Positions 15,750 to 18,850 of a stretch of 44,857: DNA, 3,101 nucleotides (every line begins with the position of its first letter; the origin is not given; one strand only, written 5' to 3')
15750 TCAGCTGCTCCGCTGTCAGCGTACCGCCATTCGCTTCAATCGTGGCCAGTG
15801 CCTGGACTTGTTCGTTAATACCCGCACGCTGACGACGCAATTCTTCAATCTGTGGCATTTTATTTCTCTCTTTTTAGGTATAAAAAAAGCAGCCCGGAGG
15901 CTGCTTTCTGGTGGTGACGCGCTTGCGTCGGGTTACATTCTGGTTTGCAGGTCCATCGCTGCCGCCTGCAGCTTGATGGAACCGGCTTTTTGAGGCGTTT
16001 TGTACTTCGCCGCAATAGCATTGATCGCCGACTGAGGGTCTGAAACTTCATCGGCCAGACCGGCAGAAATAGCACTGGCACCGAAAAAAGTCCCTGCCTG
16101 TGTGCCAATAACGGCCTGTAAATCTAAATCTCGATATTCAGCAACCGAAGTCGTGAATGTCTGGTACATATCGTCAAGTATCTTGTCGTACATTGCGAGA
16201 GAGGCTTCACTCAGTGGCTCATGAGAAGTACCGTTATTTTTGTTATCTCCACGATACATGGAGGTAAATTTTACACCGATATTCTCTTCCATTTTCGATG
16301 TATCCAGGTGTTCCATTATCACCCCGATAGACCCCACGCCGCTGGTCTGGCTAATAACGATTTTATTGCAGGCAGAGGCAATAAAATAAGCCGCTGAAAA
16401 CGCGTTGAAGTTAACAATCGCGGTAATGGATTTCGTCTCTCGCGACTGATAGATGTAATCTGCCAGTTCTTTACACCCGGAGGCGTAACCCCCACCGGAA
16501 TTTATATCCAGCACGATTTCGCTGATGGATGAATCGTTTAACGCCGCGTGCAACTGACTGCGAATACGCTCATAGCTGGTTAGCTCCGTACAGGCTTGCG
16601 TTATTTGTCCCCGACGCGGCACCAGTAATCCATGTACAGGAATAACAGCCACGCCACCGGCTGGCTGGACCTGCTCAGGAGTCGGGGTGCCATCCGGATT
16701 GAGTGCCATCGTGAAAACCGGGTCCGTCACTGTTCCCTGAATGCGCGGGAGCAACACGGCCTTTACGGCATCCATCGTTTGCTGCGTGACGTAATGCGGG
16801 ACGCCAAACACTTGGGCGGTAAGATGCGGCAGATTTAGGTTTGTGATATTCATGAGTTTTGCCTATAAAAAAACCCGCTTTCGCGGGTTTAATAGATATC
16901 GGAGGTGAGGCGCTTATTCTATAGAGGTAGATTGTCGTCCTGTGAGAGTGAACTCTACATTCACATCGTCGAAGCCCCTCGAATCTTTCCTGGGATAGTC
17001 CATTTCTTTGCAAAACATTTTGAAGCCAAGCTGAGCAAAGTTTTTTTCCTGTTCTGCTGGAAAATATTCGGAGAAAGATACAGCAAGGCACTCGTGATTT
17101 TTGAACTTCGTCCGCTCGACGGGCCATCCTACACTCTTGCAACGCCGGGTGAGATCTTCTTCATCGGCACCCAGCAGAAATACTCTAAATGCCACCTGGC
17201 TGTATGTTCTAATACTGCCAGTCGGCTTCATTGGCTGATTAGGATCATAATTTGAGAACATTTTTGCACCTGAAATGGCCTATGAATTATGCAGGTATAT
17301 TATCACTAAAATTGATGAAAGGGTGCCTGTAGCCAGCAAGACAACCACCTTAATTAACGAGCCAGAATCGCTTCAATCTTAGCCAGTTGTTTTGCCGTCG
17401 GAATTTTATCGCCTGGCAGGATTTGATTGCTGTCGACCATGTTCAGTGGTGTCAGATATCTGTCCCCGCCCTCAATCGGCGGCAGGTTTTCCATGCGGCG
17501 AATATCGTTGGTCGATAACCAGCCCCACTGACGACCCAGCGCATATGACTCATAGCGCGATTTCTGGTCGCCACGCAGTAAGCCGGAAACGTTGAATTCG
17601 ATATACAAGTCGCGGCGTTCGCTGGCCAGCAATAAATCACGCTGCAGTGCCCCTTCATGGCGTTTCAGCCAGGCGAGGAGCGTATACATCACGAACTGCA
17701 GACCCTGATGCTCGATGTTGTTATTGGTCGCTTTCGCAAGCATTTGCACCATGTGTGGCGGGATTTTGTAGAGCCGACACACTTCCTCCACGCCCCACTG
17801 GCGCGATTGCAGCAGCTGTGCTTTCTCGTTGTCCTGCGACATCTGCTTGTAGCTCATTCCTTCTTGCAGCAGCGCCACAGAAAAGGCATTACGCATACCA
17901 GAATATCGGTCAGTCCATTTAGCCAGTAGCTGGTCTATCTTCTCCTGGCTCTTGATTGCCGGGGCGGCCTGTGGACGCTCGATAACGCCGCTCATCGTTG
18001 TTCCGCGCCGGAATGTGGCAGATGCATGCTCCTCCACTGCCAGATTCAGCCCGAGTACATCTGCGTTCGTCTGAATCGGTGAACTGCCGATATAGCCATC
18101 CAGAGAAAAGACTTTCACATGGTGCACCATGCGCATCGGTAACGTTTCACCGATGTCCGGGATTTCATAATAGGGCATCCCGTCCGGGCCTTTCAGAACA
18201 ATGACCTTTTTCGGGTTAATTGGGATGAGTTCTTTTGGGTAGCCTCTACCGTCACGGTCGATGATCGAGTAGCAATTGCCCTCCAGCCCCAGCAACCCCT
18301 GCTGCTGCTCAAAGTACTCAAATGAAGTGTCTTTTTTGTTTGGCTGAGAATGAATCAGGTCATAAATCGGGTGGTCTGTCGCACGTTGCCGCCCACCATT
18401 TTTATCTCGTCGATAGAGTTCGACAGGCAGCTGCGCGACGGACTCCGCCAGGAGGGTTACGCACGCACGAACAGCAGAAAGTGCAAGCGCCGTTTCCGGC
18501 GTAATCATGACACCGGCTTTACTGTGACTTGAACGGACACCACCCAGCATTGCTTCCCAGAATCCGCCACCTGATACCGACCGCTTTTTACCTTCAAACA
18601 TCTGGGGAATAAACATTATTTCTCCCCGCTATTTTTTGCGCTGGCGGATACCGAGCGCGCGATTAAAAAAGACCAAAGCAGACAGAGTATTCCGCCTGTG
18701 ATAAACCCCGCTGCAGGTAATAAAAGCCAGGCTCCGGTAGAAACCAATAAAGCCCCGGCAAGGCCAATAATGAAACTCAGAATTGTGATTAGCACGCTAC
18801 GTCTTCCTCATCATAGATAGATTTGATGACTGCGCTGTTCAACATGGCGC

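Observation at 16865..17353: Independent moron inside the head-gene module between portal and protease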

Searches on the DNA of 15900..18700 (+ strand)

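Call 8: search_dna_similar(query=window:15900-18700:+, collection=ecoli_genomes, mode=near, max_rows=30)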
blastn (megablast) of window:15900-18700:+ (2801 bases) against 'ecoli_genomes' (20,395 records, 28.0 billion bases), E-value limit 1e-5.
Records with a match: 1; places in all: 1; records where one place covers at least 80% of the query: 0.
Genomes with a match: 1 of 5426; with a place that covers at least 80% of the query: 0. Places per genome that has any: lowest 1, median 1, highest 1. On chromosomes: 0 places; on plasmids: 1.
Best place of each record, by identity: 80-90% 1.
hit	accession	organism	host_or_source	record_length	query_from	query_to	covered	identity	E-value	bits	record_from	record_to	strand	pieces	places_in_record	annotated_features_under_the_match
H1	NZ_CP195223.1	Escherichia coli strain CRKP-1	Homo sapiens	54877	1483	2662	42%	83.2%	0e+0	1077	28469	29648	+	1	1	phage portal protein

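Call 9: search_dna_similar(query=window:15900-18700:+, collection=phages, mode=near, max_rows=30)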
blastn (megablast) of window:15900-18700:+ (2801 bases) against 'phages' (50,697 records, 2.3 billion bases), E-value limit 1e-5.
Records with a match: 9; places in all: 9; records where one place covers at least 80% of the query: 0.
Best place of each record, by identity: 80-90% 9.
By first word of the organism name: Klebsiella 9.
By host as written in the record: Klebsiella pneumoniae 2; - 1; Klebsiella oxytoca 1; Klebsiella quasipneumoniae FK688 1; Klebsiella pneumoniae SCKP020009 1; Klebsiella pneumoniae ST846-OXA48 1; Klebsiella pneumoniae KpLi5 1; Klebsiella pneumoniae Kp-48 1.
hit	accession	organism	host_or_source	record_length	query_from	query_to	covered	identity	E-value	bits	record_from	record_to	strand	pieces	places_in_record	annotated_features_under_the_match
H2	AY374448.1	Klebsiella phage phiKO2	-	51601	1507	2800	46%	89.2%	0e+0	1615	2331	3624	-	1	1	putative portal protein | Gp3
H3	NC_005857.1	Klebsiella phage phiKO2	Klebsiella oxytoca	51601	1507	2800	46%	89.2%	0e+0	1615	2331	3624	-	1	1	portal protein | membrane protein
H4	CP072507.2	Klebsiella phage NAR688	Klebsiella quasipneumoniae FK688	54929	1462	2662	43%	83.3%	0e+0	1105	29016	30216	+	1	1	record has no annotation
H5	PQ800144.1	Klebsiella phage Kpn_R1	Klebsiella pneumoniae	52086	1462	2662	43%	82.7%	0e+0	1066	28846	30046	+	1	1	record has no annotation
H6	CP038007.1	Klebsiella phage 020009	Klebsiella pneumoniae SCKP020009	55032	1483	2662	42%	83.5%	0e+0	1099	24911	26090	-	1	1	record has no annotation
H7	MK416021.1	Klebsiella phage ST846-OXA48phi9.1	Klebsiella pneumoniae ST846-OXA48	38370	1483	2663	42%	83.2%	0e+0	1079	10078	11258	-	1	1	portal protein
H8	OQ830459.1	Klebsiella phage vB_KpnS_KpLi5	Klebsiella pneumoniae KpLi5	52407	1483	2662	42%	82.9%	0e+0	1061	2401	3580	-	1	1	portal protein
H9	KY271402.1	Klebsiella phage 48ST307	Klebsiella pneumoniae Kp-48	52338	1483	2662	42%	82.7%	0e+0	1044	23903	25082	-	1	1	portal protein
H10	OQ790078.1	Klebsiella phage Kpn74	Klebsiella pneumoniae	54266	1483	2662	42%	82.3%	0e+0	1014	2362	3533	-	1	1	portal protein (x3)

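Call 10: get_annotated_region(hit=H3, flank=4000)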
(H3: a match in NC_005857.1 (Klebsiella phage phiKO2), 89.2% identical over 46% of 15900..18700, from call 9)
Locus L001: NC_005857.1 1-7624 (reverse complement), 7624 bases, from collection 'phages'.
description: Klebsiella phage phiKO2, complete genome.
organism: Klebsiella phage phiKO2 (NCBI taxid 255431)
taxonomy: Viruses; Duplodnaviria; Heunggongvirae; Uroviricota; Caudoviricetes
host: Klebsiella oxytoca; source: -; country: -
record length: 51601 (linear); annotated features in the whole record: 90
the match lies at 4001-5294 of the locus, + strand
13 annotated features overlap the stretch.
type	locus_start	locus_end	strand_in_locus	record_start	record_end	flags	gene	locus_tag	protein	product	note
CDS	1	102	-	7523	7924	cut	-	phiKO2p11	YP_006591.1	HK97 gp10 family protein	similar to Bacteriophage HK97 gene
CDS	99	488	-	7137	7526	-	-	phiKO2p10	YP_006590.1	tail terminator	-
CDS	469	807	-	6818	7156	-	-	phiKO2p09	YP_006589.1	head closure Hc1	-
CDS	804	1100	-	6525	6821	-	-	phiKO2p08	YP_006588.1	head-tail connector protein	similar to Bacteriophage SfV gene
CDS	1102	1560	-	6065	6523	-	-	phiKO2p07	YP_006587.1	Gp7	-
regulatory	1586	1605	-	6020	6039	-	-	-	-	terminator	putative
CDS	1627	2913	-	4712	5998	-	-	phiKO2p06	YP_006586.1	major capsid protein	Gp6; N-terminus cleaved to produce mature protein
regulatory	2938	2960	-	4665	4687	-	-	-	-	terminator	putative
CDS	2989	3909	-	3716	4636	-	-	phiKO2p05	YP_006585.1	head maturation protease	Gp5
CDS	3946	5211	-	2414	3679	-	-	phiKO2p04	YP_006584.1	portal protein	Gp4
CDS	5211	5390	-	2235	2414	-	-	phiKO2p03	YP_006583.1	membrane protein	similar to Bacteriophage phi27 gene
CDS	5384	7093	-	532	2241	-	-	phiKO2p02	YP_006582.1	terminase large subunit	Gp2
CDS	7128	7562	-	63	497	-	-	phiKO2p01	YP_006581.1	terminase small subunit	Gp1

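Call 11: get_annotated_region(hit=H8, flank=4000)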
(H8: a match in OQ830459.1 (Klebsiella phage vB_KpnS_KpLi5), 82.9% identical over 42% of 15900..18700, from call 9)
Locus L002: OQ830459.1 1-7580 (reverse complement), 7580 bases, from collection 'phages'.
description: Klebsiella phage vB_KpnS_KpLi5, complete genome.
organism: Klebsiella phage vB_KpnS_KpLi5 (NCBI taxid 3056112)
taxonomy: Viruses; Duplodnaviria; Heunggongvirae; Uroviricota; Caudoviricetes
host: Klebsiella pneumoniae KpLi5; source: -; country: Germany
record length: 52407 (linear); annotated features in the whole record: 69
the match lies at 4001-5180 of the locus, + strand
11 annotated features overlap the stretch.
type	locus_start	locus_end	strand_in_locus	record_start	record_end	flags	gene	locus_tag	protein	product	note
CDS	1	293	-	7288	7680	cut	-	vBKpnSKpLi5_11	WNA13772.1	hypothetical protein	-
CDS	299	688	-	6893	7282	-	-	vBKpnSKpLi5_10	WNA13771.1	hypothetical protein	-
CDS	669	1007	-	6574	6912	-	-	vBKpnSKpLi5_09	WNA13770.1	head-tail adaptor protein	-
CDS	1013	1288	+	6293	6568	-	-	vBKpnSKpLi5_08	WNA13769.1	hypothetical protein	-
CDS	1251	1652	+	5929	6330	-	-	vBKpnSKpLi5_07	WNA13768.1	hypothetical protein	-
CDS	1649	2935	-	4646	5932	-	-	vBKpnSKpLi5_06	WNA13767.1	major capsid protein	-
CDS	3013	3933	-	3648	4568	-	-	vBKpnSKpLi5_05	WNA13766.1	head-tail preconnector protease C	head, head-tail preconnector protease C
CDS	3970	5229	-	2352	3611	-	-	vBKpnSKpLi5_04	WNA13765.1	portal protein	-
CDS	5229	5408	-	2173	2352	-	-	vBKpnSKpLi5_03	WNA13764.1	hypothetical protein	-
CDS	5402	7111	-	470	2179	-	-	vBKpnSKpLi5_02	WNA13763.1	terminase DNA packaging protein A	head, terminase DNA packaging protein A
CDS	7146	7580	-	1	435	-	-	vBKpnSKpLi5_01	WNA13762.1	terminase small subunit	-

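Call 72: search_rna_families(source=window, start=16700, end=17500, threshold=evalue, max_evalue=1)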
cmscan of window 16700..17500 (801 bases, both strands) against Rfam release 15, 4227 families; matches with E-value up to 1: 3.
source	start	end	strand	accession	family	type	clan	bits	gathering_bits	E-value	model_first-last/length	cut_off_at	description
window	16774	16893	+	RF02144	rsmX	Gene;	CL00106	22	56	0.083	1-114/114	no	rsmX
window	17155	17245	-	RF01694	Bacteroides-1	Gene; sRNA;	-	20.8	43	0.62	1-82/82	no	Bacteroides-1 RNA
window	17201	17273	+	RF01563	DdR13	Gene; snRNA; snoRNA; CD-box;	-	19.4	65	0.23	1-80/80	no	Dictyostelium snoRNA DdR13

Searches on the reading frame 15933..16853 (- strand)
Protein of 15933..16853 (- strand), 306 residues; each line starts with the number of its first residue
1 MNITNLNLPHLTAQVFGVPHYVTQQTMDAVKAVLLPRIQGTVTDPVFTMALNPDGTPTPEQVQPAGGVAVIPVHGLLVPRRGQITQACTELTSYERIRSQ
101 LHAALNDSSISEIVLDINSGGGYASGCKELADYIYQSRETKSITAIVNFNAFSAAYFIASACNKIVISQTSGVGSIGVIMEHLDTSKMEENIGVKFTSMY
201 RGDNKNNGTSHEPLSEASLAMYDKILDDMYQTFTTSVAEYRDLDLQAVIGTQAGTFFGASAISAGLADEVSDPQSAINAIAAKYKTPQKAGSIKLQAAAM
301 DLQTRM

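Call 5: search_protein_families(library=pfam, proteins=[window:15933-16853:-], max_evalue=1)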
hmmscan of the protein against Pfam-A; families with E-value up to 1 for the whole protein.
window:15933-16853:- (306 aa): 4 families
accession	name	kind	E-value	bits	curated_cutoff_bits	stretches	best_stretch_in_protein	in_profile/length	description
PF01343.23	Peptidase_S49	-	6.6e-31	107.8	24.9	1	138-282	4-149/154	Peptidase family S49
PF25145.1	NfeD1b_N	-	8.2e-09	35.8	40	1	106-223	27-136/189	NfeD1b, N-terminal domain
PF00574.28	CLP_protease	-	0.0055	17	20.2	1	91-164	27-98/182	Clp protease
PF24531.2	ANC1_spectrin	-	0.19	12.6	27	1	266-303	9-41/95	Nuclear anchorage protein 1, spectrin repeat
